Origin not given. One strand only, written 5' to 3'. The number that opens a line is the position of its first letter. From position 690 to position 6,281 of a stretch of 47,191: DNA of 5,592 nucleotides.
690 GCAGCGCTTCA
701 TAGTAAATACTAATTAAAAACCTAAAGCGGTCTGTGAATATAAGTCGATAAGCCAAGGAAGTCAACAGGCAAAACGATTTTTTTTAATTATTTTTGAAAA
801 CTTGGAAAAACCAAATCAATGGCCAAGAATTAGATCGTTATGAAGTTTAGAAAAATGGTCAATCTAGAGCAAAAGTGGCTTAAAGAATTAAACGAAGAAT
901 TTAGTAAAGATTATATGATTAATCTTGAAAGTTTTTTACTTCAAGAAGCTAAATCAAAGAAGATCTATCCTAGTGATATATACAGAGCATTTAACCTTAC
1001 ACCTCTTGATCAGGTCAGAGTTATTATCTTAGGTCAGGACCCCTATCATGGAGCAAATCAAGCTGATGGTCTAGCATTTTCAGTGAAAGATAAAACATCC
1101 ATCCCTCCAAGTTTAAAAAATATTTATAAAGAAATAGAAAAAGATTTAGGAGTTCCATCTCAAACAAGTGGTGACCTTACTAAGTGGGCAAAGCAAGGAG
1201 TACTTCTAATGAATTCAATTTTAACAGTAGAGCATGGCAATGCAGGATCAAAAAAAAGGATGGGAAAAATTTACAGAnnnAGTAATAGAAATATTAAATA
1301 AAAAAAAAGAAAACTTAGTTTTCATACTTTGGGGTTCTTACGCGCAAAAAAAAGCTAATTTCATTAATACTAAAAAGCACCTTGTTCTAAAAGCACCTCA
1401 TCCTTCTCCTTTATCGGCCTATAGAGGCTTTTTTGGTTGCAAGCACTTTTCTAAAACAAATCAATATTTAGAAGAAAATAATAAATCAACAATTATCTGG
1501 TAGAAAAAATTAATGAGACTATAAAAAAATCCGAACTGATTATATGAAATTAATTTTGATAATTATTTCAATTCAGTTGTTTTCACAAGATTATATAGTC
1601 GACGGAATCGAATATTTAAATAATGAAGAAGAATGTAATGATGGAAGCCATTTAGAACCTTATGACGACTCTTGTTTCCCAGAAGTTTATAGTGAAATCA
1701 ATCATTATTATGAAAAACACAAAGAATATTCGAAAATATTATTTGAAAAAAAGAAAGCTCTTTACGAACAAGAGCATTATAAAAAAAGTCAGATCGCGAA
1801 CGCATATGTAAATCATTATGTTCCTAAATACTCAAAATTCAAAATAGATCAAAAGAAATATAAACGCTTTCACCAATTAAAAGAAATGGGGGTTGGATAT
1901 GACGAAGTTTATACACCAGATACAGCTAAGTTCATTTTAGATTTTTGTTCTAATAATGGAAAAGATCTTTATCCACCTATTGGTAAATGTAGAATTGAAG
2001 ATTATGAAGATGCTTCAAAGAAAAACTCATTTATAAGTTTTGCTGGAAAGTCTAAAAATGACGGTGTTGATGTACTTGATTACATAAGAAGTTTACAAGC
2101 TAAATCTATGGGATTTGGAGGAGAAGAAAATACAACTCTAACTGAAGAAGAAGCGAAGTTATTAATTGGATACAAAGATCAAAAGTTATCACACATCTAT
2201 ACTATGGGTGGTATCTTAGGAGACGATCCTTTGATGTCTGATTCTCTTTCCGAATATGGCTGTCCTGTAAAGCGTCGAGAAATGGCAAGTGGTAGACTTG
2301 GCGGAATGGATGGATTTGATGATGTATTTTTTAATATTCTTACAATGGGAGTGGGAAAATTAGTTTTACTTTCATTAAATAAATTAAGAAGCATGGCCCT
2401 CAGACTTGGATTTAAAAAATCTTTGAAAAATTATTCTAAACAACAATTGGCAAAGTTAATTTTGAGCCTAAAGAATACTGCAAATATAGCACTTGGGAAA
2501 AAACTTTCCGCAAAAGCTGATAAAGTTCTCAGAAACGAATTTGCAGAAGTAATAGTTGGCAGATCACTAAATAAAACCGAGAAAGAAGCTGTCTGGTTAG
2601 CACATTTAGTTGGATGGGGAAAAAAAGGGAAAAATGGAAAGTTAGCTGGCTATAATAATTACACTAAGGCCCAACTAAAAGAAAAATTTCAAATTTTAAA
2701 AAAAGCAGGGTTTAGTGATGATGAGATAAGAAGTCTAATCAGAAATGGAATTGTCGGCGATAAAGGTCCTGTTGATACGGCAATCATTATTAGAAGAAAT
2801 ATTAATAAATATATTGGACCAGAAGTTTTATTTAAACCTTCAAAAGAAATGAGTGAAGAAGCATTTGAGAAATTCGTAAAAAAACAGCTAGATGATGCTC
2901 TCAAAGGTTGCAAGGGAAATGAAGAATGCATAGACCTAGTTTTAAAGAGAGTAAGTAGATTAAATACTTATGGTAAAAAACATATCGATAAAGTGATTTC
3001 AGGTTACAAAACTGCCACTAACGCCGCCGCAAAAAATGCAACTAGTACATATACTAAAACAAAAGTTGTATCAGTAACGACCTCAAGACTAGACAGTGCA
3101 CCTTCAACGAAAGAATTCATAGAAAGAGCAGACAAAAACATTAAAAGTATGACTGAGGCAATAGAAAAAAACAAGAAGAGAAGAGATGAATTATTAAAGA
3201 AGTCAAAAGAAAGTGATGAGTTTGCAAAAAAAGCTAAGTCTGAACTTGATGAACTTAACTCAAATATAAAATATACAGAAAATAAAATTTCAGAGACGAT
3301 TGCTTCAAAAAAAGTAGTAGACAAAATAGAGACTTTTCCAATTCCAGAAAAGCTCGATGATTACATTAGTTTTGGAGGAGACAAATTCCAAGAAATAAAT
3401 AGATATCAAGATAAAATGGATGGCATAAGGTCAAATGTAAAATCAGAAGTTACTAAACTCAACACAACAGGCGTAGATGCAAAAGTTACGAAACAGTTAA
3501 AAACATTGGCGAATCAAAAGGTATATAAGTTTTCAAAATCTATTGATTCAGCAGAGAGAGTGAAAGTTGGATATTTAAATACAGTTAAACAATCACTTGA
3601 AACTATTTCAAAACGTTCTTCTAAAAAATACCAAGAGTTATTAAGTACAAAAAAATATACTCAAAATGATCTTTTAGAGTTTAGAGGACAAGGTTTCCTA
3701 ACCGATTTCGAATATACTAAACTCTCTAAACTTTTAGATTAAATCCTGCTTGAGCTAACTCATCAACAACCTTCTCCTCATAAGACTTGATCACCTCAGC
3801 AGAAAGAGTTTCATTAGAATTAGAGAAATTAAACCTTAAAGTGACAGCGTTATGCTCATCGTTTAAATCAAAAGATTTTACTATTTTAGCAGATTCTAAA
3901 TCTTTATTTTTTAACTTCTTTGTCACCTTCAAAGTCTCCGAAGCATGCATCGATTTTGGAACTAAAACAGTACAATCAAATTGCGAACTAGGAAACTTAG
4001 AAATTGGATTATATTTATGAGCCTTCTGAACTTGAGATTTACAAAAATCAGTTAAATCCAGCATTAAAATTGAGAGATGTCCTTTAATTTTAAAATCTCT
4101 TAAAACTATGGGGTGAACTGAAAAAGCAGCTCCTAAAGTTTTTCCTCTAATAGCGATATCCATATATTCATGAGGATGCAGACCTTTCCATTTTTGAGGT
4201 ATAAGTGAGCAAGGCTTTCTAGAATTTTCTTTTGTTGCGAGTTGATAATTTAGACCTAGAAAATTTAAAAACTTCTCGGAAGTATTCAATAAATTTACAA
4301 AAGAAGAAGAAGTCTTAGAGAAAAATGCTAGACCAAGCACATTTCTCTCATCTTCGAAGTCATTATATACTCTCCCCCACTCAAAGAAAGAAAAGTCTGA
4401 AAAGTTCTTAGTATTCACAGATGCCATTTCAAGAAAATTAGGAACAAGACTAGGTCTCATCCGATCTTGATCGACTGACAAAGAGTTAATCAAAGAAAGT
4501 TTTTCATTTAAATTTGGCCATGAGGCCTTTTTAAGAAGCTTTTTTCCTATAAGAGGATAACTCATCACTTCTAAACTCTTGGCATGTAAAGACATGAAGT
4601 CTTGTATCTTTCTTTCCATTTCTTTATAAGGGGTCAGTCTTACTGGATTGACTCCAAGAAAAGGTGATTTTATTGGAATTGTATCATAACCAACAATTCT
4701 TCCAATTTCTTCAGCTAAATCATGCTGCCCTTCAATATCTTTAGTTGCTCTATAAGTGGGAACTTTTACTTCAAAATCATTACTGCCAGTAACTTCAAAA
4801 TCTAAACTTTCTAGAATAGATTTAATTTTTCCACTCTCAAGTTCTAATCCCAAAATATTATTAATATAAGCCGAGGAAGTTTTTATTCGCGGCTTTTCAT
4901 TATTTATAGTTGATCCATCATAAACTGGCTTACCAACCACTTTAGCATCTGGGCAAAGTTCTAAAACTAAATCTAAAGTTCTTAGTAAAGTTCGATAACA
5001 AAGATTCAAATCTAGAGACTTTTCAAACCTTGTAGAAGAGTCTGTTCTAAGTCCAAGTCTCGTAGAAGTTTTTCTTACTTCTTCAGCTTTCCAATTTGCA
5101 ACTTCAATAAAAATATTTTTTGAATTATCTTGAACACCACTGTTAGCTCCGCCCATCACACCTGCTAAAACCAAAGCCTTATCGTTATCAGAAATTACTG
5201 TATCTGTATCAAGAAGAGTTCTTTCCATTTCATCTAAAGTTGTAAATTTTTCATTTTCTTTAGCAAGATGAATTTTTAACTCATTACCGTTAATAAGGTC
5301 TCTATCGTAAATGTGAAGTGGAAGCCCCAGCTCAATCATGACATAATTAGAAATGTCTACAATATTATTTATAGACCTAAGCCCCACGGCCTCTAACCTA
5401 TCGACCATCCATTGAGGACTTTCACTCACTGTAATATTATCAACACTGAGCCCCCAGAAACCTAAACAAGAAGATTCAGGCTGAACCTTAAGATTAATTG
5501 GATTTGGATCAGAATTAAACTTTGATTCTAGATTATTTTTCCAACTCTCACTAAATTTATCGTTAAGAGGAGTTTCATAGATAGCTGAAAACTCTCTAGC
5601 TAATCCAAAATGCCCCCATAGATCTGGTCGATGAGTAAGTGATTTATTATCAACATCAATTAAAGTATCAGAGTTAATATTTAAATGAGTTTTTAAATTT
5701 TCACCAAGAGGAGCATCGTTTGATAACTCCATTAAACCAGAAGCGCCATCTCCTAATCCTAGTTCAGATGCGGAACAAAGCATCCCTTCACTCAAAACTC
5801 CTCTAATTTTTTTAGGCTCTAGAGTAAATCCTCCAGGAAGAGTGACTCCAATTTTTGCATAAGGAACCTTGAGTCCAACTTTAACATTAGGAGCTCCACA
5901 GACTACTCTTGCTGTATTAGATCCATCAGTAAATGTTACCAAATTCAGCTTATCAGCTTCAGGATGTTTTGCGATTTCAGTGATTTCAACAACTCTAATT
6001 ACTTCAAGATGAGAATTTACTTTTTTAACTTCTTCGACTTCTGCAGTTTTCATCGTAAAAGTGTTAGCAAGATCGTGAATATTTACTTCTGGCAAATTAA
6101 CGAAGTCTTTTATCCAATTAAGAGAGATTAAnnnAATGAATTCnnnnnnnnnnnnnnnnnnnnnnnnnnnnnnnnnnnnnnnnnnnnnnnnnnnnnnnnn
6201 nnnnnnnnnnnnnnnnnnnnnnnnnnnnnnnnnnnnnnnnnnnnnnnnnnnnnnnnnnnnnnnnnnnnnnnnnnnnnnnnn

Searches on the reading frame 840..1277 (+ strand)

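Call 40: search_protein_families(library=pfam, proteins=[window:840-1277:+], max_evalue=0.001)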
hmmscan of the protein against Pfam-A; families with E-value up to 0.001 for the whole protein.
window:840-1277:+ (146 aa): 1 family
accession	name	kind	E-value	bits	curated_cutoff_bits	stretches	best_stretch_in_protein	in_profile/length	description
PF03167.25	UDG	-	3.3e-07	30.9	24.3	1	54-137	4-61/141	Uracil DNA glycosylase superfamily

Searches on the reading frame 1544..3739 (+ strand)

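Call 40: search_protein_families(library=pfam, proteins=[window:1544-3739:+], max_evalue=0.001)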
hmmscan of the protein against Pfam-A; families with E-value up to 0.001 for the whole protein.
window:1544-3739:+ (732 aa): 1 family
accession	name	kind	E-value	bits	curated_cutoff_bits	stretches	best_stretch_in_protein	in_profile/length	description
PF23203.1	KIF21A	-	0.00011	22.5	28.5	1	530-585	40-95/161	KIF21A-like domain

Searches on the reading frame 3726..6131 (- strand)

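Call 40: search_protein_families(library=pfam, proteins=[window:3726-6131:-], max_evalue=0.001)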
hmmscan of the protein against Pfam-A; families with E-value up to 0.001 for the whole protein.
window:3726-6131:- (801 aa): 5 families
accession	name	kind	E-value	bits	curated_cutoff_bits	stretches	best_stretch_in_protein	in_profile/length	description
PF03483.22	B3_4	-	5e-59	199.2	29.3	1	222-393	2-173/174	B3/4 domain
PF17759.6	tRNA_synthFbeta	-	6.3e-25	88.3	22.4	1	485-693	1-214/214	Phenylalanyl tRNA synthetase beta chain CLM domain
PF01588.26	tRNA_bind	-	1.7e-19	70.1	27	1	45-144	1-95/96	Putative tRNA binding domain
PF03484.21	B5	-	6.4e-18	65.2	28.6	1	416-482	1-67/67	tRNA synthetase B5 domain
PF03147.19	FDX-ACB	-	5.1e-10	40.1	31.1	1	711-794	1-87/94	Ferredoxin-fold anticodon binding domain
